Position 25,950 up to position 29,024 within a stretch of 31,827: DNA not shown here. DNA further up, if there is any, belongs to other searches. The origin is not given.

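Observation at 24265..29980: Translationally coupled operon of three exported proteins: TPR+DUF2135-like, VIT-vWA (ITIH-like) lipoprotein and Reg_prop beta-propeller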

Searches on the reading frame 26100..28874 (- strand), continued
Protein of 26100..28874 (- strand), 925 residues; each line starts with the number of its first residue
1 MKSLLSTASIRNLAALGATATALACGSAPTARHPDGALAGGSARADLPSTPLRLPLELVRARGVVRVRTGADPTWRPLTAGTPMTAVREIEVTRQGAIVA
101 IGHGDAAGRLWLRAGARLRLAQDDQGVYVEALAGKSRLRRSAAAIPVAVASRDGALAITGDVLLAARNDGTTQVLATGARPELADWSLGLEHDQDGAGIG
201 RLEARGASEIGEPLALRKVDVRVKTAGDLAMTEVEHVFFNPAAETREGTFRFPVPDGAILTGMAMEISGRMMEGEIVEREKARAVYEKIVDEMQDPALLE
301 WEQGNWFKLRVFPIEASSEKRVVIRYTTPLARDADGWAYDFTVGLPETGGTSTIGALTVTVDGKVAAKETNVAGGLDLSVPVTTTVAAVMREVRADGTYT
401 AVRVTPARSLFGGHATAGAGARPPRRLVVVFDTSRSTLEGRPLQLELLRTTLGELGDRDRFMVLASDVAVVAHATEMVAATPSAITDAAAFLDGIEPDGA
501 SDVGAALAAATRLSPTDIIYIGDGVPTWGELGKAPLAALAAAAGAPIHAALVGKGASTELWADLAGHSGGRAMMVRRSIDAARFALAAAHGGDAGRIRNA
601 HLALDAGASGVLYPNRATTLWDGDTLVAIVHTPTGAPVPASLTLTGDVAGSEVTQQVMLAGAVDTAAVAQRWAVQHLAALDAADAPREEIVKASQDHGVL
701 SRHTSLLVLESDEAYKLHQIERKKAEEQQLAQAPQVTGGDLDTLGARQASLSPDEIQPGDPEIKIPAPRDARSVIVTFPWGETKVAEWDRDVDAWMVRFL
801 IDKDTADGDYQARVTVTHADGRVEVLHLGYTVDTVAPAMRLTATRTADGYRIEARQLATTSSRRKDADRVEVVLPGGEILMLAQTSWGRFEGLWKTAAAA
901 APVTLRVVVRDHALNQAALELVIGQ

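Call 23: search_solved_structures(query=A1, max_evalue=0.01, show_alignments=3)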
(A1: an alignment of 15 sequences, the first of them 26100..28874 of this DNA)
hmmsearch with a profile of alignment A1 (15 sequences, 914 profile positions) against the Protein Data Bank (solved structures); distinct sequences matched with E-value up to 0.01: 4.
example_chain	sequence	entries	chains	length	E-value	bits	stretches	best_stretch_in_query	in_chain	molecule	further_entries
9c4f_I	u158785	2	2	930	7.5e-15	57.2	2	411-654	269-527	Inter-alpha-trypsin inhibitor heavy chain H4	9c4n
6fpy_A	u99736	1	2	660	3.4e-08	35.2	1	410-643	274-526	Inter-alpha-trypsin inhibitor heavy chain H1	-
6fpz_A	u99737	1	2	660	5.6e-07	31.1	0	201-283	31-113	Inter-alpha-trypsin inhibitor heavy chain H1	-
11jf_P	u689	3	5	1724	1.3e-05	26.6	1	205-326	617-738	Protein mono-ADP-ribosyltransferase PARP4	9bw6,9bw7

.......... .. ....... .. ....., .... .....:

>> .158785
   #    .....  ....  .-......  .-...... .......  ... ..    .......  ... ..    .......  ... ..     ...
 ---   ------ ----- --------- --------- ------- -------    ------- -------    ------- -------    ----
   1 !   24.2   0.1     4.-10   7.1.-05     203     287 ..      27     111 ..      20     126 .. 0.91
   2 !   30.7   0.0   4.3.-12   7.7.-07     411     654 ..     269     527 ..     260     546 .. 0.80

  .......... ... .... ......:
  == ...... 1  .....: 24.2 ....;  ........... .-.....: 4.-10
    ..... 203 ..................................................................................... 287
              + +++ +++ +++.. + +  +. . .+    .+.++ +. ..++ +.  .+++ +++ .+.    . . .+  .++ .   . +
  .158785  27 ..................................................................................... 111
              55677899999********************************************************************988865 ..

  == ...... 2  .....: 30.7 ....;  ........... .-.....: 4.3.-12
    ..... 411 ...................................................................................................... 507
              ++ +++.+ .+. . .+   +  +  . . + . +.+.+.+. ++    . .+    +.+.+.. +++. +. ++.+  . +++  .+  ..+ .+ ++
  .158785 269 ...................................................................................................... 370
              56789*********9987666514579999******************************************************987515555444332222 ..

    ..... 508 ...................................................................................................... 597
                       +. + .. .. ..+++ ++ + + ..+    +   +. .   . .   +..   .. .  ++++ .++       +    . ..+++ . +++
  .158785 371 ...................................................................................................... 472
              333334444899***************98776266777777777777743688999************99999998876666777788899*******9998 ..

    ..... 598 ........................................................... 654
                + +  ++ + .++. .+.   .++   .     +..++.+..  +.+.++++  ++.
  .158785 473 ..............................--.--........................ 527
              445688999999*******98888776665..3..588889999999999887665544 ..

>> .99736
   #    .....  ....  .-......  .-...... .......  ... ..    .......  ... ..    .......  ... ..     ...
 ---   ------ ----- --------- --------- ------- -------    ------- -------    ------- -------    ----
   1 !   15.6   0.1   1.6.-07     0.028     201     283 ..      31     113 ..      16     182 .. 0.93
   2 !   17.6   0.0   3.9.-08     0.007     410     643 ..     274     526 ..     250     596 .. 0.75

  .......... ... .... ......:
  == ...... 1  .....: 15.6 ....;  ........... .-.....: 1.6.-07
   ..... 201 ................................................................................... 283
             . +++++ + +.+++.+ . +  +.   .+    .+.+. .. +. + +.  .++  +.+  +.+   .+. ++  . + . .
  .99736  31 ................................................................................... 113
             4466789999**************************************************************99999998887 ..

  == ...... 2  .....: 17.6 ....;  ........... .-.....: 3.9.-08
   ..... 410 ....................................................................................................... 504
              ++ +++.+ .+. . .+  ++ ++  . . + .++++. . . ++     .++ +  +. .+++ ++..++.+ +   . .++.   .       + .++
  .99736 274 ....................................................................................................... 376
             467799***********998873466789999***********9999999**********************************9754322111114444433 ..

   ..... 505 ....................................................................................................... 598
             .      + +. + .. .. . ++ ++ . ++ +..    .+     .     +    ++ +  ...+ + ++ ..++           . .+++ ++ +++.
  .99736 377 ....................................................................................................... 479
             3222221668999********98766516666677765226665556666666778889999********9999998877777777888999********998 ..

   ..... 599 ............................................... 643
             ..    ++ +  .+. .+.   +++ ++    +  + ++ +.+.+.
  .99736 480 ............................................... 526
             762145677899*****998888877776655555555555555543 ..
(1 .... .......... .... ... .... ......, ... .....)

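Call 26: find_related_loci(query=A1, collection=genome_contigs, flank=6000)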
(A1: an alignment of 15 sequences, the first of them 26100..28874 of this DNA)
Query A1 (925 aa) in genome_contigs; peptide patterns used: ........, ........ (x = any residue, [..] = any of these).
255 stretches matched a pattern; 186 encode a relative of the query (tblastn E <= 1e-3); the best 80 are kept; 80 distinct loci.
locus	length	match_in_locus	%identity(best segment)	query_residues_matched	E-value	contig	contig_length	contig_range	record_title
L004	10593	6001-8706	77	25-925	0e+0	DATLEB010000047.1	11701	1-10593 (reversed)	MAG TPA_asm: Kofleriaceae bacterium isolate SMAG_U14365 k141_4558532, whole genome shotgun sequence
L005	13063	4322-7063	72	5-923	0e+0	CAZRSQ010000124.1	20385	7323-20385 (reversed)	MAG TPA_asm: uncultured Kofleriaceae bacterium isolate SRP287051_co2_177 genome assembly, contig: NODE_5130_length_20385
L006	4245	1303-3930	60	24-923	0e+0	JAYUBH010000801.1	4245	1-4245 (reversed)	MAG: Deltaproteobacteria bacterium isolate GFS_6721 GFS_6721_800, whole genome shotgun sequence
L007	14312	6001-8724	64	1-923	0e+0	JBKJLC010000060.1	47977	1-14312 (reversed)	MAG: Kofleriaceae bacterium isolate ant_bin.269 k117_1088374, whole genome shotgun sequence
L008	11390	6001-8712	56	10-923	0e+0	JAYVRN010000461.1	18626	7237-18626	MAG: Myxococcales bacterium isolate GL73_DN_concoct_207_sub GL73_DN_concoct_207_sub_460, whole genome shotgun sequence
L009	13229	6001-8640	58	20-923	0e+0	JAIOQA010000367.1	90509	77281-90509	MAG: Deltaproteobacteria bacterium isolate LakeFargette_0920_ALND_MAG_72_12 LacPavin_0920_ALND_scaffold_566229, whole ge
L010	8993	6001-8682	55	16-923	0e+0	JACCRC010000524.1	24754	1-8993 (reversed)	MAG: Deltaproteobacteria bacterium isolate MGR_bin12 SD2897-2912_k127_5060123, whole genome shotgun sequence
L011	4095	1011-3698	55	16-923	0e+0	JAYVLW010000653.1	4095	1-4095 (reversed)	MAG: Myxococcales bacterium isolate GL56_Down_metabat_34 GL56_Down_metabat_34_652, whole genome shotgun sequence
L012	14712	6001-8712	55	8-923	0e+0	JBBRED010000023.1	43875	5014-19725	MAG: Haliangiales bacterium isolate Co_metawrap_2487 Cmw_2487_k141_27298006_length_43875_cov_8.0000, whole genome shotgu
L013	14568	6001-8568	56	54-923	0e+0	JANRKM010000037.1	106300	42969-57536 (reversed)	MAG: Kofleriaceae bacterium isolate bins.76 k141_3335295, whole genome shotgun sequence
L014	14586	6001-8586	55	51-923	0e+0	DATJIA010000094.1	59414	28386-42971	MAG TPA_asm: Kofleriaceae bacterium isolate SMAG_U15526 k141_6129273, whole genome shotgun sequence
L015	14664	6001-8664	51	20-923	0e+0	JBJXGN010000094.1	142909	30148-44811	MAG: Kofleriaceae bacterium isolate F1F2.bin.256 k127_6320631, whole genome shotgun sequence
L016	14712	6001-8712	51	2-923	0e+0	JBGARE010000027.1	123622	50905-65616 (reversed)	MAG: Kofleriaceae bacterium isolate MAG_AAO_AS.67 AAOAS-67_NODE_27_length_123622_cov_7.258845, whole genome shotgun sequ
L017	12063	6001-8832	53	24-924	0e+0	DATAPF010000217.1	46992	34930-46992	MAG TPA_asm: Kofleriaceae bacterium isolate SMAG_U5434 k141_4484261, whole genome shotgun sequence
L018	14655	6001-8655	52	37-923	0e+0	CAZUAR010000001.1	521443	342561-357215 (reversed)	MAG TPA_asm: uncultured Kofleriaceae bacterium isolate binchicken_co242_106 genome assembly, contig: NODE_31_length_5214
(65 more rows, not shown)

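Call 55: predict_structure(alignment_id=A4)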
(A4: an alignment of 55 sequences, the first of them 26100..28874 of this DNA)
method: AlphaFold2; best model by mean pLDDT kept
length: 925 residues; sequences in the alignment: 55
mean_pLDDT: 83.7   pTM: 0.70
mean pLDDT of the five models: 83.7, 82.9, 80.5, 80.1, 79.6
residues with pLDDT >= 90: 462; 70-90: 326; 50-70: 69; < 50: 68
segments of 3 or more residues with pLDDT < 50: 1-42, 417-419, 732-753
pLDDT, mean of each block of 10 residues (from residue 1): 38 47 37 34 67 95 92 93 95 93 89 96 94 93 81 86 90 86 87 67 82 91 95 95 91 87 89 87 77 71 81 91 94 89 69 88 95 87 93 97 91 59 85 88 92 88 94 96 95 87 94 95 90 91 92 82 91 88 88 82 90 90 89 94 92 93 95 93 90 93 83 60 61 32 31 52 85 89 88 85 75 91 84 79 94 87 75 93 93 92 93 82 85
secondary structure, 60 per line:
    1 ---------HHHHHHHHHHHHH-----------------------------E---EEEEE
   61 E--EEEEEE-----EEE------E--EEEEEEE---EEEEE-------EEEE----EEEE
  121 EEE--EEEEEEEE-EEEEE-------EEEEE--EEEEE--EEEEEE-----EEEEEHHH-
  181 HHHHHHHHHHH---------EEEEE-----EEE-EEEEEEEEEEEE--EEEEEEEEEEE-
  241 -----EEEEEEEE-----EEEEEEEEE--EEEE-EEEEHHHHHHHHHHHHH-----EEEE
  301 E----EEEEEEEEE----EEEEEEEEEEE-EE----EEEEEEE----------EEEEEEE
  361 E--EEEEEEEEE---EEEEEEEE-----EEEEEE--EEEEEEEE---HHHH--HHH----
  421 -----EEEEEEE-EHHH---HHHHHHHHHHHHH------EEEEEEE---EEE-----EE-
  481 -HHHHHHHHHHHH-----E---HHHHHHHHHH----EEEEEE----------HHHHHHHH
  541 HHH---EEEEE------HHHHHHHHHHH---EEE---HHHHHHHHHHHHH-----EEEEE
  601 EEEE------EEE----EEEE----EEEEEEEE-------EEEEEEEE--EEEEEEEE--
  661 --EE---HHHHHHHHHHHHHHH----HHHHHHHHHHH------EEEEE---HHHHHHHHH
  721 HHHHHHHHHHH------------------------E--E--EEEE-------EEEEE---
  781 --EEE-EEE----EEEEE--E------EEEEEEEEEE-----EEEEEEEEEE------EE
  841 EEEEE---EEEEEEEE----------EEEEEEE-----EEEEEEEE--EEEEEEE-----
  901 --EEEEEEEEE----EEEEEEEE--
elements in order (helices of 4 or more, strands of 3 or more residues): H10-22 E56-61 E64-69 E75-77 E87-93 E97-101 E109-112 E117-123 E126-133 E135-139 E147-151 E154-158 E161-166 E172-176 H181-191 E201-205 E211-213 E215-226 E229-239 E246-253 E259-267 E270-273 E275-278 H279-291 E297-301 E306-314 E319-329 E337-343 E354-361 E364-372 E376-383 E389-394 E397-404 H408-411 E426-432 H441-453 E460-466 E470-472 H482-493 H503-512 E517-522 H533-543 E547-551 H558-568 E572-574 H578-590 E596-604 E611-613 E618-621 E626-633 E641-648 E651-658 H668-682 H687-697 E704-708 H712-731 E762-765 E773-777 E783-785 E787-789 E794-798 E808-817 E823-832 E839-845 E849-856 E867-873 E879-886 E889-895 E903-911 E916-923

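Call 57: fold_search(model_id=the predicted structure, library=pdb)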
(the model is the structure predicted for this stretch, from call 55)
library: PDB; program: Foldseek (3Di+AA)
matches with E <= 10: 1711; with E <= 0.001: 136
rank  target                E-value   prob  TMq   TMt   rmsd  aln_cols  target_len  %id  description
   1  6fpy_B                8.7e-27  1.00  0.37  0.53   7.7       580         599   16  Inter-alpha-inhibitor heavy chain 1, wild type (released 2019-02-27)
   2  6fpy_A                2.2e-26  1.00  0.37  0.52   7.7       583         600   16  Inter-alpha-inhibitor heavy chain 1, wild type (released 2019-02-27)
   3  6fpz_A                1.5e-25  1.00  0.36  0.51   7.8       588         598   15  Inter-alpha-inhibitor heavy chain 1, D298A (released 2019-02-27)
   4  9e5c_4s               3.7e-16  1.00  0.30  0.34  14.5       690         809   13  Cryo-EM structure of 96 nm repeat of microtubule doublet from T. brucei flagellum (released 2025-03-12)
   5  4fx5                  4.3e-10  1.00  0.22  0.41   7.2       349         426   14  von Willebrand factor type A from Catenulispora acidiphila (released 2012-07-18)
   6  8s05_A                9.3e-09  1.00  0.21  0.42   7.7       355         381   14  ArnAB complex an archaeal ortholog of the Sec23/24 core motif (released 2025-10-29)
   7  8s05_B                1.5e-08  1.00  0.22  0.44   7.1       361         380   12  ArnAB complex an archaeal ortholog of the Sec23/24 core motif (released 2025-10-29)
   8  9c4f_I                2.3e-08  1.00  0.16  0.72   3.0       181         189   23  Infectious B19V capsid (released 2024-10-16)
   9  8fd7_D                4.1e-07  1.00  0.17  0.16  24.2       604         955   12  Structure of the human L-type voltage-gated calcium channel Cav1.2 complexed with gabapentin (released 2023-03-22)
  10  7vfs_B                4.3e-07  1.00  0.17  0.16  14.0       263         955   16  Human N-type voltage gated calcium channel CaV2.2-alpha2/delta1-beta1 complex, apo state (released 2021-11-03)
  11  6bxf_A                7.1e-07  1.00  0.15  0.27  14.0       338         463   15  Crystal structure of an extended b3 integrin L33 (released 2018-08-01)
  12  7mix_D                7.5e-07  1.00  0.16  0.16  22.7       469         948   13  Human N-type voltage-gated calcium channel Cav2.2 in the presence of ziconotide at 3.0 Angstrom resolution (released 2021-07-07)
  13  7nvr_6                1.2e-06  1.00  0.16  0.40  18.2       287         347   16  Human Mediator with RNA Polymerase II Pre-initiation complex (released 2021-05-05)
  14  9t3y_A                1.2e-06  1.00  0.15  0.18  33.0       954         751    9  Cryo-EM structure of alphaM/beta2:C3d-anti-CR3-Nb headpiece complex (HPO2 3D class reconstruction) (released 2026-03-25)
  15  8hmb_E                1.4e-06  1.00  0.17  0.17  22.7       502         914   12  Cryo-EM structure of human high-voltage activated L-type calcium channel CaV1.2 in complex with benidipine (BEN) (released 2024-04-24)
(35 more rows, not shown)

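Call 80: search_protein_families(library=padloc, proteins=[window:26100-28874:-], max_evalue=0.01)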
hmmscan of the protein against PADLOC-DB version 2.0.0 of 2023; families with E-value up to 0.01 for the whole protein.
window:26100-28874:- (925 aa): 0 families

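Call 87: list_cluster_members(proteins=[P0001, P0155, P0114])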
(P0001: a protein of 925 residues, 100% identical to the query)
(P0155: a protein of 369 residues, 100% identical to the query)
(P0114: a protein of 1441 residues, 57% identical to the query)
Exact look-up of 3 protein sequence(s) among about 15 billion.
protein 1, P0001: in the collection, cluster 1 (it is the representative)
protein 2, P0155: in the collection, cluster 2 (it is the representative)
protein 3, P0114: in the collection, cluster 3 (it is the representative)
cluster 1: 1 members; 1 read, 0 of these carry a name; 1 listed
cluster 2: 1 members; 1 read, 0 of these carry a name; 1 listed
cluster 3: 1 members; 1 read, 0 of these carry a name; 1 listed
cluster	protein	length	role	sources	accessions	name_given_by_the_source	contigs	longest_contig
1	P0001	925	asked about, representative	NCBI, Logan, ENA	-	-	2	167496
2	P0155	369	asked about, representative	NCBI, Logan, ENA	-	-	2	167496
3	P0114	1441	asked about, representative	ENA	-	-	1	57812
